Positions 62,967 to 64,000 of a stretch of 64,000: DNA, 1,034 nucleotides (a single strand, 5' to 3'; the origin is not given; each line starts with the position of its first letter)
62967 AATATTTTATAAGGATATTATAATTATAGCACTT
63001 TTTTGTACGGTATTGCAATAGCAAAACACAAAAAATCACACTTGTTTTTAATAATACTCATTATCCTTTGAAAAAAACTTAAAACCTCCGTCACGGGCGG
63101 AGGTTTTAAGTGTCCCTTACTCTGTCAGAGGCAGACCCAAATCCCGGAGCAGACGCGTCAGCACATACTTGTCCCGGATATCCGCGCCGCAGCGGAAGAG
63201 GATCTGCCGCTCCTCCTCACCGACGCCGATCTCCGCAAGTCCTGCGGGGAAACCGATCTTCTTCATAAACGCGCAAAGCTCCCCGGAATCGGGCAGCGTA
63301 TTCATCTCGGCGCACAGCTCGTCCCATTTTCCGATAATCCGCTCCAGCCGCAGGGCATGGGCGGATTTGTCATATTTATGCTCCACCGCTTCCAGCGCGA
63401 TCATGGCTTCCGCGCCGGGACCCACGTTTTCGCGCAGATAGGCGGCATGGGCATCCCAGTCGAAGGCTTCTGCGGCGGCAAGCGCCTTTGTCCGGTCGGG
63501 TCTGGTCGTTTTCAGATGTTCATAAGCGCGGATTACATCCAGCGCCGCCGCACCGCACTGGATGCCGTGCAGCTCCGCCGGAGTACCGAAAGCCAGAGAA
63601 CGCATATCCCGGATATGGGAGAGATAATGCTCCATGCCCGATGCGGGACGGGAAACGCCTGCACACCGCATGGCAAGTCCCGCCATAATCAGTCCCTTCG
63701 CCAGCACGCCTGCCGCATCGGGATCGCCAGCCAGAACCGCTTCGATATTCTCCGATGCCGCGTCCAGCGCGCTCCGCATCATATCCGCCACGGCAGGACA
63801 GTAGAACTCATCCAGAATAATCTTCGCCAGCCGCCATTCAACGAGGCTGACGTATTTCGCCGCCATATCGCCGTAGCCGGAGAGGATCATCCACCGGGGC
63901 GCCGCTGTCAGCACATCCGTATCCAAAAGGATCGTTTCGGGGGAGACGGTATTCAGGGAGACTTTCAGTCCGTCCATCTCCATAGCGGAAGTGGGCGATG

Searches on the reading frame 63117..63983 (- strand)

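Call 9: search_protein_families(library=pfam, proteins=[window:63117-63983:-], max_evalue=0.001)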
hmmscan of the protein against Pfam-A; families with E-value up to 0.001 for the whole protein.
window:63117-63983:- (288 aa): 0 families

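Call 69: search_protein_families(library=ncbifam, proteins=[window:63117-63983:-], max_evalue=0.01)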
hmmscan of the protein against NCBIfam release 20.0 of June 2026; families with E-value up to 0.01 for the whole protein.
window:63117-63983:- (288 aa): 3 families
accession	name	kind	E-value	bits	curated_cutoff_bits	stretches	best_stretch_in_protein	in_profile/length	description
NF002022.0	PRK00843.1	equivalog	1.9e-25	89.6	413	1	4-154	136-280/350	NAD(P)-dependent glycerol-1-phosphate dehydrogenase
NF006941.0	PRK09423.1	subfamily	2.7e-05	23.2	336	1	12-45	144-177/367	glycerol dehydrogenase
NF053832.1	GlycoaldRedHalo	equivalog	0.0069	15.6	550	0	13-44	145-176/363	glycolaldehyde reductase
